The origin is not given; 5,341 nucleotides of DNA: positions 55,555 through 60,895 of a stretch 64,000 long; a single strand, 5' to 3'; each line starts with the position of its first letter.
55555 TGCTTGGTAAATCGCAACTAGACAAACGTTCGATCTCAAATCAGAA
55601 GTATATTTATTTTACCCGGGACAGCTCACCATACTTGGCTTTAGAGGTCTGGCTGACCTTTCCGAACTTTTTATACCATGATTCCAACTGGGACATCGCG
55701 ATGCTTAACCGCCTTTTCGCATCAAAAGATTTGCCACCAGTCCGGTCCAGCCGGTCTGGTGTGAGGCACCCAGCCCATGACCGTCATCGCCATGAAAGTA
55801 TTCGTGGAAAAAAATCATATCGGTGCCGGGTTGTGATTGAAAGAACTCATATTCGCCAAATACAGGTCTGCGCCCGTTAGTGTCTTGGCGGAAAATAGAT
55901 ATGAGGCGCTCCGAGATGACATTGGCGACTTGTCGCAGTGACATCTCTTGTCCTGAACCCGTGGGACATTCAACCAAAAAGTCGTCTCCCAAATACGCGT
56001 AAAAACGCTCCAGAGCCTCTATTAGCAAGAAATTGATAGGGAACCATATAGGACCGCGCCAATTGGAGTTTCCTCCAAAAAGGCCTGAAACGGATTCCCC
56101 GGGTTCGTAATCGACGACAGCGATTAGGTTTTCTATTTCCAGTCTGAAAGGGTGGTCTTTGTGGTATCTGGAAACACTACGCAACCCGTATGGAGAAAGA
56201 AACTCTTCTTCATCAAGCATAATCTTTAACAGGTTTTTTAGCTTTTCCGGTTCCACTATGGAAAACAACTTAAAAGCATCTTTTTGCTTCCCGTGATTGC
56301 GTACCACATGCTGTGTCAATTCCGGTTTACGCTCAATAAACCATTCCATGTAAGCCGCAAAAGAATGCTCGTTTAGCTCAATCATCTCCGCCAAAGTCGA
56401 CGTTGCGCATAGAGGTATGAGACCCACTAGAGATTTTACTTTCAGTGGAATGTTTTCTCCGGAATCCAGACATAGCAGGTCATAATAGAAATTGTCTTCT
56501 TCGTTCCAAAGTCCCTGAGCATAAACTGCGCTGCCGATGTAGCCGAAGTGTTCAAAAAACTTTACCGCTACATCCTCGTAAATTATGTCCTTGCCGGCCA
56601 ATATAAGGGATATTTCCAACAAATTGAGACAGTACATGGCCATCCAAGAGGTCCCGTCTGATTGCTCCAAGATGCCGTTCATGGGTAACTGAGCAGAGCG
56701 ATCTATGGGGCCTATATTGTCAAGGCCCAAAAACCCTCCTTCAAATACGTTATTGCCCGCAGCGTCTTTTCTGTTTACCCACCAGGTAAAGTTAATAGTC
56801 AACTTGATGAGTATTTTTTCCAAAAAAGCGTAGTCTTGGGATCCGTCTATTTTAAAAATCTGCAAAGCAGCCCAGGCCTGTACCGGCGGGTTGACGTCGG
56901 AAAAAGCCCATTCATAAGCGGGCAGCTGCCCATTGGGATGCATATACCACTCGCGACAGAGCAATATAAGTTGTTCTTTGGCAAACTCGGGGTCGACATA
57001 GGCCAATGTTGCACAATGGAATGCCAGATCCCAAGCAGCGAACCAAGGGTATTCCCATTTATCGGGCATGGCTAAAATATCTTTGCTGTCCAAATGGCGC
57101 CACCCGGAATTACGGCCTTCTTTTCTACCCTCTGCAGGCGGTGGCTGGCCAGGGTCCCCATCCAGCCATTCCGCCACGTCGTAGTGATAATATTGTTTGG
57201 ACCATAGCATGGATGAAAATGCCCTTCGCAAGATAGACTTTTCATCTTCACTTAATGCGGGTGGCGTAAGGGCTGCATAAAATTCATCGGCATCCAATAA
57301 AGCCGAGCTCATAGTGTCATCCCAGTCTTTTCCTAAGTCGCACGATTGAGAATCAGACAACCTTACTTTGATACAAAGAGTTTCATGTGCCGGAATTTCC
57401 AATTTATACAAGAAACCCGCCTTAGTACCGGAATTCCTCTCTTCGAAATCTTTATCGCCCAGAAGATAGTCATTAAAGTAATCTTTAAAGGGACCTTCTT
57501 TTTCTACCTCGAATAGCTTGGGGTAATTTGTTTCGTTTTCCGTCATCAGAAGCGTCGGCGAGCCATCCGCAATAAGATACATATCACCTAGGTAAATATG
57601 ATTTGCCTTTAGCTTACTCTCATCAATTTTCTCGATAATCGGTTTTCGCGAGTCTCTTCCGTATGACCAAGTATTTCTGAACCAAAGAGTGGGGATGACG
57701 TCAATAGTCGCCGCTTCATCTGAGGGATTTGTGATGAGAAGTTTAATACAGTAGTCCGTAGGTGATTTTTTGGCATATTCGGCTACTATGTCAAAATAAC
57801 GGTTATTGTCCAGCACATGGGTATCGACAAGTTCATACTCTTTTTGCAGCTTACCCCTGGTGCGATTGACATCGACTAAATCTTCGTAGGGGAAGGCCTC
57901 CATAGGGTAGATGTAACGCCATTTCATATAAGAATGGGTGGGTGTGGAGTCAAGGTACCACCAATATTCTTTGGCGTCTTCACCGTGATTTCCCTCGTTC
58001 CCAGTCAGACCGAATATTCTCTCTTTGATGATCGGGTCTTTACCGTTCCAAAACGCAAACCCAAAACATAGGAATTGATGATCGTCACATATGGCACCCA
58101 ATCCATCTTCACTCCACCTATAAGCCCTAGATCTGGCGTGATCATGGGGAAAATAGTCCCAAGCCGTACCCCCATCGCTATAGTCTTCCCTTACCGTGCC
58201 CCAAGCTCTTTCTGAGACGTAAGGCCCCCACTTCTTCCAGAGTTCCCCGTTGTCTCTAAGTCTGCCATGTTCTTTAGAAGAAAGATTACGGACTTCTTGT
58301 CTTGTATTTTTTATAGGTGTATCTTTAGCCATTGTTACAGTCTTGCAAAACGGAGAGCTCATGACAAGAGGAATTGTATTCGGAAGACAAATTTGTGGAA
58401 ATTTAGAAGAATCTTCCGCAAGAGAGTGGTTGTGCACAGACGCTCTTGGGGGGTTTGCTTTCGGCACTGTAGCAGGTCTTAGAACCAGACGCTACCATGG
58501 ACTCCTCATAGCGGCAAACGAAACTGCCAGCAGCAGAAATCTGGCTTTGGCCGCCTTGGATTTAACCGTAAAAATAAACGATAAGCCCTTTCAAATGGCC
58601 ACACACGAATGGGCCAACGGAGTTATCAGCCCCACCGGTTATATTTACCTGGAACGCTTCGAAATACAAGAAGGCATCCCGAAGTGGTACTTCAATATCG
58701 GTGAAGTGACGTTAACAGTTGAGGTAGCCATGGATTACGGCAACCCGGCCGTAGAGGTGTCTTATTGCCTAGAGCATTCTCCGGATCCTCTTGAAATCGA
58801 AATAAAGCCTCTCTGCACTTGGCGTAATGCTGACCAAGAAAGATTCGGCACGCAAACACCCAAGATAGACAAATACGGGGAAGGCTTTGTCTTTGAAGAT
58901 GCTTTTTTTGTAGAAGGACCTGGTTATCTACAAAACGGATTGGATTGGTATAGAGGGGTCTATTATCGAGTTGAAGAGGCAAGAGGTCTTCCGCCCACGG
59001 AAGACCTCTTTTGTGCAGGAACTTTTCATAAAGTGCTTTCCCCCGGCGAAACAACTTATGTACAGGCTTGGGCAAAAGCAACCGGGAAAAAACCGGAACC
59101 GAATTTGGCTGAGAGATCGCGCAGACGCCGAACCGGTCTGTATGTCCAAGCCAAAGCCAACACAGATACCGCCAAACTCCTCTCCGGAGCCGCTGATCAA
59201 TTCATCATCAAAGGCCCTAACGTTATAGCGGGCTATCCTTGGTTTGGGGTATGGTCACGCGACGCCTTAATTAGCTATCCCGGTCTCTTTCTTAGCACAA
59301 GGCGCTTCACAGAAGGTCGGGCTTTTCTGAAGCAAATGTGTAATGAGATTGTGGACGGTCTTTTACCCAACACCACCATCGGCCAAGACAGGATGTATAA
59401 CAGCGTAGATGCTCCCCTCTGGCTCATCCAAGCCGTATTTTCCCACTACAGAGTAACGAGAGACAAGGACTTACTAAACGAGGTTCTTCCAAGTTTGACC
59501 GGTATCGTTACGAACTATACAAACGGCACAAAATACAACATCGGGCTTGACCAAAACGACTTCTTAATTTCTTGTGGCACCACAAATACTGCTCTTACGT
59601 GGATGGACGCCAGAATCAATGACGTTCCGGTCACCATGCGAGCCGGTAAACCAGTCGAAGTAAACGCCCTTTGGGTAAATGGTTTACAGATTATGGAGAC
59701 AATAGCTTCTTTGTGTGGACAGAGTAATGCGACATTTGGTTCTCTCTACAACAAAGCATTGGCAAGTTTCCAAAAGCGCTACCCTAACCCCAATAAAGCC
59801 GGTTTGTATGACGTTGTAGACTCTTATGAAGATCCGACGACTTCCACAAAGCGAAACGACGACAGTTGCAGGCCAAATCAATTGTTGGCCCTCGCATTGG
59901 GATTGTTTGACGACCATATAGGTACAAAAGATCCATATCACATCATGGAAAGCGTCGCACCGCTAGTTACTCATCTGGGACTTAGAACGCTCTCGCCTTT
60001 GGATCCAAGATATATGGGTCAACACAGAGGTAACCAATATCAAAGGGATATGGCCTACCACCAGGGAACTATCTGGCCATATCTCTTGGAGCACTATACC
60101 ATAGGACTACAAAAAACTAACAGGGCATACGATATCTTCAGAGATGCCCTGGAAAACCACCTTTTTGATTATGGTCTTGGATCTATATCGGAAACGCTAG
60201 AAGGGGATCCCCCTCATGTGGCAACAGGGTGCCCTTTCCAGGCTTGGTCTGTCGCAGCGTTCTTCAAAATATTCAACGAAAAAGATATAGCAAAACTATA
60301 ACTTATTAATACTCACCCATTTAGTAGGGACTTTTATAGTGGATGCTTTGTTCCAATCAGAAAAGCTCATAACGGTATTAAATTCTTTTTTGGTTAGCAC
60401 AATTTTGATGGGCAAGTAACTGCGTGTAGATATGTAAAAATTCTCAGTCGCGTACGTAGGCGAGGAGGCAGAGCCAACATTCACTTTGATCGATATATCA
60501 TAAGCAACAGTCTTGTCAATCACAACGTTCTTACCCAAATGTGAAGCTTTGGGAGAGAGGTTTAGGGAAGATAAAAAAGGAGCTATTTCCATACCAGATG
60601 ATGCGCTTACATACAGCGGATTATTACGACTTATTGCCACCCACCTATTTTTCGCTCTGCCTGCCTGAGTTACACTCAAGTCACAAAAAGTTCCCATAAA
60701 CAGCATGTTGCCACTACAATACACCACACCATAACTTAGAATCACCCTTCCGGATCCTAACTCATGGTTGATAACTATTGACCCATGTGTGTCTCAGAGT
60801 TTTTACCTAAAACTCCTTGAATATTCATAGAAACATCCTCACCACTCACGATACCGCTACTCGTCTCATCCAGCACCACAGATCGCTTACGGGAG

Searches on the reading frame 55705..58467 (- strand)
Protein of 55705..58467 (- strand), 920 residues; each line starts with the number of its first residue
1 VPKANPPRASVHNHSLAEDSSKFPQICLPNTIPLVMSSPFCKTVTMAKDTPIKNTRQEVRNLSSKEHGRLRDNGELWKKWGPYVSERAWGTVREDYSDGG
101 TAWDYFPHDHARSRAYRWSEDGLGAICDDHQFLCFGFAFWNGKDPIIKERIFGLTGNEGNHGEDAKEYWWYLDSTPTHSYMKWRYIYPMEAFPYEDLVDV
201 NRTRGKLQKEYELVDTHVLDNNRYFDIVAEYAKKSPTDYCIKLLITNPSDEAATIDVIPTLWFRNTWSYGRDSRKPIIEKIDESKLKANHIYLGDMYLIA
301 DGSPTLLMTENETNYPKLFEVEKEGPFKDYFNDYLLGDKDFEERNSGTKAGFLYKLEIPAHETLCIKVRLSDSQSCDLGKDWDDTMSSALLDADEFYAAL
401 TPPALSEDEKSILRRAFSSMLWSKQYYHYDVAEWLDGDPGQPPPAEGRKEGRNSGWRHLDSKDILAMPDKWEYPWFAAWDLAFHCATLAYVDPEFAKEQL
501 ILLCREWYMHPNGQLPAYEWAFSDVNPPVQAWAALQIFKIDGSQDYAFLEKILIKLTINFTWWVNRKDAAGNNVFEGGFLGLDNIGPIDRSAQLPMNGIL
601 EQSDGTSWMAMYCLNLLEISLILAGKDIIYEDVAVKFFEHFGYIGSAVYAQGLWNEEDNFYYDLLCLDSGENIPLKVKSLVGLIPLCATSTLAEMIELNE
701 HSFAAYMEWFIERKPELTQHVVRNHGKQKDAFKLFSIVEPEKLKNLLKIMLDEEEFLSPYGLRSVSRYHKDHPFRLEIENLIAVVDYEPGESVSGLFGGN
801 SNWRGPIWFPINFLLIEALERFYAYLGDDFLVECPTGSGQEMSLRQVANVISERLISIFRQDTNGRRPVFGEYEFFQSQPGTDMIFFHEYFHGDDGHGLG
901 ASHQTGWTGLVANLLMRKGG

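Call 33: search_protein_families(library=pfam, proteins=[window:55705-58467:-], max_evalue=0.0001)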
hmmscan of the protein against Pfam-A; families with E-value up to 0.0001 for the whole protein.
window:55705-58467:- (920 aa): 2 families
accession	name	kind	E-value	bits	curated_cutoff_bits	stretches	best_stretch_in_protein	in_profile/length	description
PF22422.2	MGH1-like_GH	-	3.1e-22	80.1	27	2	473-574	1-112/356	Mannosylglycerate hydrolase MGH1-like glycoside hydrolase domain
PF03200.22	Glyco_hydro_63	-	2.4e-09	37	22.4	0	801-827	405-431/492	Glycosyl hydrolase family 63 C-terminal domain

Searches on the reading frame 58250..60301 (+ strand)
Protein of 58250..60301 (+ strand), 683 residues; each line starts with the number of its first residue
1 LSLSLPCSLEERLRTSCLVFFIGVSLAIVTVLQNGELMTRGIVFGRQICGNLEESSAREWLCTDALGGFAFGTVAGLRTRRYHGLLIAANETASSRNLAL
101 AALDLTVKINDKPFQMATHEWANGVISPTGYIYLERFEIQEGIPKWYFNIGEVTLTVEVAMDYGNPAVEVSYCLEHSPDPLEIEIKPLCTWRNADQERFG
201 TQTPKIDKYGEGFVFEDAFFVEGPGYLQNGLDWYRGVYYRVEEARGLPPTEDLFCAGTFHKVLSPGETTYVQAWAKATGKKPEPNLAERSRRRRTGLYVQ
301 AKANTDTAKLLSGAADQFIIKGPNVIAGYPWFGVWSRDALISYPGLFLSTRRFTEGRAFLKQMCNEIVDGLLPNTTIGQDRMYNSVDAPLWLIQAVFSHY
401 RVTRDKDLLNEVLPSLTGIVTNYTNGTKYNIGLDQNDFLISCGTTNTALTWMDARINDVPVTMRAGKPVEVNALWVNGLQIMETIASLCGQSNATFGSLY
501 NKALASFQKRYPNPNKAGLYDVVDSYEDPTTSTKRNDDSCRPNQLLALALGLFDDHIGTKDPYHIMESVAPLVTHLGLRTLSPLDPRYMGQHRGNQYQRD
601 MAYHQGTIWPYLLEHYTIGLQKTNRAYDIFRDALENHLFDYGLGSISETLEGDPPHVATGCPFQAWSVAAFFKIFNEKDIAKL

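Call 33: search_protein_families(library=pfam, proteins=[window:58250-60301:+], max_evalue=0.0001)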
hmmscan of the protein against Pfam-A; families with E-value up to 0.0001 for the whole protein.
window:58250-60301:+ (683 aa): 2 families
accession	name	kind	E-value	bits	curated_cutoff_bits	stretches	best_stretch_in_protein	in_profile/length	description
PF06202.20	GDE_C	-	3e-95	319.7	21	1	318-671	6-365/367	Amylo-alpha-1,6-glucosidase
PF12439.13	GDE_N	-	2.5e-57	194.4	27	1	58-269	1-218/219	Glycogen debranching enzyme N terminal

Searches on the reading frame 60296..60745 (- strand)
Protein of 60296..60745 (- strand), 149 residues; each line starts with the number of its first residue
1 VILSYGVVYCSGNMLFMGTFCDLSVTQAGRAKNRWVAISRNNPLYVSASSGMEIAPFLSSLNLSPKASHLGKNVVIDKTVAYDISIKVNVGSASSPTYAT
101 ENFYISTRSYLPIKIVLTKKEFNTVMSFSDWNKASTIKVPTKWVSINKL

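Call 52: search_protein_families(library=pfam, proteins=[window:60296-60745:-], max_evalue=1)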
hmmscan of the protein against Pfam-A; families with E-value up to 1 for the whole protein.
window:60296-60745:- (149 aa): 2 families
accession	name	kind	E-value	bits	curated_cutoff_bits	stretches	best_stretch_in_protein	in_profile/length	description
PF17131.11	LolA_like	-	0.074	13.1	30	1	87-147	92-152/184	Outer membrane lipoprotein-sorting protein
PF00614.28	PLDc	-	0.21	12.1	21.9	1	68-82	4-18/28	Phospholipase D Active site motif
